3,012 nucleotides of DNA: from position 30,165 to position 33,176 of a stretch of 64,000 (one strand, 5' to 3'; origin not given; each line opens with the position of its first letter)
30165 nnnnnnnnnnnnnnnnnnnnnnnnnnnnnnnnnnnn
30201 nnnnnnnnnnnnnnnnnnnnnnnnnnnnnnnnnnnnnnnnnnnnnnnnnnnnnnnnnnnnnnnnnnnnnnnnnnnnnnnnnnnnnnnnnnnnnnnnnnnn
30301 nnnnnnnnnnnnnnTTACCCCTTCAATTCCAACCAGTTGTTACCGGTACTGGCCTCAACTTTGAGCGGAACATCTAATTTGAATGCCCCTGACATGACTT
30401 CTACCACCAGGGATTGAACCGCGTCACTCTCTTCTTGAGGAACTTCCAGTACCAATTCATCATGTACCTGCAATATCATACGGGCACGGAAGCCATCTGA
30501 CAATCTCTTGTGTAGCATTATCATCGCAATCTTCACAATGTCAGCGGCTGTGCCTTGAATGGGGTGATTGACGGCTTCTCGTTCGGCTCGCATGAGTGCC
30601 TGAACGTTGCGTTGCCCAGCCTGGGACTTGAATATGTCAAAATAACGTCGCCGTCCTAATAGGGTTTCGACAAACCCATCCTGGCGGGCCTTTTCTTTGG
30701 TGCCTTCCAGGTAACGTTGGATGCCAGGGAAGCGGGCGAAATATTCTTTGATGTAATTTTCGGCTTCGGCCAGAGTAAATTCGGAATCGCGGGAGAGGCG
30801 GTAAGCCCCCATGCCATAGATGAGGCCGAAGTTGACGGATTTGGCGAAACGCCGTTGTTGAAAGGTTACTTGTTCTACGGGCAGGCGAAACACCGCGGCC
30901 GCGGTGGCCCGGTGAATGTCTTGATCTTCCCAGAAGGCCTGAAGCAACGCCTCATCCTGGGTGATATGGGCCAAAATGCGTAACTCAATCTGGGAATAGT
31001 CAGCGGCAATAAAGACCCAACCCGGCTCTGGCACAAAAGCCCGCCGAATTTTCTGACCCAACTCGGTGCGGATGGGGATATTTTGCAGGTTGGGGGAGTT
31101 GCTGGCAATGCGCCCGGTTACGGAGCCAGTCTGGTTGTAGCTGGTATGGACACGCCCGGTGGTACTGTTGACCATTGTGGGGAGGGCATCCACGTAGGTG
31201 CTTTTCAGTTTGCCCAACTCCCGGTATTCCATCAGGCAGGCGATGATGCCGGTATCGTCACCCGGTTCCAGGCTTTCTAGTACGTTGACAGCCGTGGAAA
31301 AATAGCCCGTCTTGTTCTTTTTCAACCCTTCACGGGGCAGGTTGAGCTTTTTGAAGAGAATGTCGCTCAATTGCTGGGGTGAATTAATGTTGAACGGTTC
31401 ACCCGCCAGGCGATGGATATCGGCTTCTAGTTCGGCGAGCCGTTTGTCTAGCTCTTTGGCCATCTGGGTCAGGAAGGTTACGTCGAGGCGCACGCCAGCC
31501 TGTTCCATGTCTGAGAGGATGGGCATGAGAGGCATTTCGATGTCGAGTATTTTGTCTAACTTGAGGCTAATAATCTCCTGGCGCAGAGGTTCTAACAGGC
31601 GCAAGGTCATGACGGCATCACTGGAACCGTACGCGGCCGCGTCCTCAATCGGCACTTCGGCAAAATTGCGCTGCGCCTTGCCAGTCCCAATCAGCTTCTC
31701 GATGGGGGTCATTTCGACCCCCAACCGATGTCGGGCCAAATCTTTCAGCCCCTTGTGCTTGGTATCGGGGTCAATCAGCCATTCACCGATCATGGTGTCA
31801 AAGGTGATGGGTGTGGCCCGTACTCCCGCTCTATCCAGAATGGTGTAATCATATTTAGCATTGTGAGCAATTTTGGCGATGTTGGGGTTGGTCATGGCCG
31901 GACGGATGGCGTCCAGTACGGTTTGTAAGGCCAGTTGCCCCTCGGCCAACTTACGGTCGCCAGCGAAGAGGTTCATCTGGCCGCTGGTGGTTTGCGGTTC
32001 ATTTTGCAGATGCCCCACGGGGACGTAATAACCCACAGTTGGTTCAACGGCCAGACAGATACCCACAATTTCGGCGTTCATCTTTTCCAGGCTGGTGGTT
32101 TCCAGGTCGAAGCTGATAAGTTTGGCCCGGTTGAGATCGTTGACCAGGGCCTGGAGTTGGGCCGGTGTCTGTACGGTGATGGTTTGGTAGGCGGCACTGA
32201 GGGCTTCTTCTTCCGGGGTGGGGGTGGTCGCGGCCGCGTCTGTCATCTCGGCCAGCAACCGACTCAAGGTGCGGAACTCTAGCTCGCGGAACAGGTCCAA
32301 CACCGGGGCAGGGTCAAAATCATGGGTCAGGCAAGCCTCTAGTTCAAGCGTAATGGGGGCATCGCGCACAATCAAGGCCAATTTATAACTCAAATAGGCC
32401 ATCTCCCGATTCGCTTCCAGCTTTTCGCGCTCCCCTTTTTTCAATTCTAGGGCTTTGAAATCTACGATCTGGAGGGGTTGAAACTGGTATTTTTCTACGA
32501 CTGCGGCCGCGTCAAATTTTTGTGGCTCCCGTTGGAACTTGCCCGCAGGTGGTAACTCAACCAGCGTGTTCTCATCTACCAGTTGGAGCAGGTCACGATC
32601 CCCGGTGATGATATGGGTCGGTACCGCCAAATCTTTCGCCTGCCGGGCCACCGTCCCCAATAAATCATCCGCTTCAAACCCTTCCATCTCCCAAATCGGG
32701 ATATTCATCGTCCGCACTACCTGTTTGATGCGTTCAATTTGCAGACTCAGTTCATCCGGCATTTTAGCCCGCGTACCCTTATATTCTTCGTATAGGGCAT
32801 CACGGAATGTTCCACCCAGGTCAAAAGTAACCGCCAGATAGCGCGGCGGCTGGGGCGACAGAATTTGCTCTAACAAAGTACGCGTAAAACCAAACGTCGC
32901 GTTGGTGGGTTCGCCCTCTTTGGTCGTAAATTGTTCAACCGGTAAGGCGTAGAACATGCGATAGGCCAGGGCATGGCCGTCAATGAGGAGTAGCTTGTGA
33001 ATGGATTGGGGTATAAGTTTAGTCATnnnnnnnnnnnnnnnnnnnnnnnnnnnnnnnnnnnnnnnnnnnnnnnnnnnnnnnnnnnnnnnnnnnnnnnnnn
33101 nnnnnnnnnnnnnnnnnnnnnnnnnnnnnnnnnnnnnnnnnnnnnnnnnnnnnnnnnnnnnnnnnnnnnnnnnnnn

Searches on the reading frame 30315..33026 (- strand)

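Call 5: search_protein_families(library=pfam, proteins=[window:30315-33026:-], max_evalue=0.001)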
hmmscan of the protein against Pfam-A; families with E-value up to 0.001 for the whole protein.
window:30315-33026:- (903 aa): 5 families
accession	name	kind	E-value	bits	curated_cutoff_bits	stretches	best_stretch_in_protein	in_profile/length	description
PF00476.26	DNA_pol_A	-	9.1e-154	512.4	34.3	1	518-900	3-381/381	DNA polymerase family A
PF02739.22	5_3_exonuc_N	-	2.8e-52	177.2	34.3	1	11-181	1-164/164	5'-3' exonuclease, N-terminal resolvase-like domain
PF01612.26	DNA_pol_A_exo1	-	1.9e-25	90.1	23.6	1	284-485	3-172/173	3'-5' exonuclease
PF22619.2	DNA_polI_exo1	-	2e-06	28.1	27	1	373-447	39-113/140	DNA polymerase I, ribonuclease H-like domain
PF01367.25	5_3_exonuc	-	3.5e-05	24.7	40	1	194-238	50-95/97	5'-3' exonuclease, C-terminal SAM fold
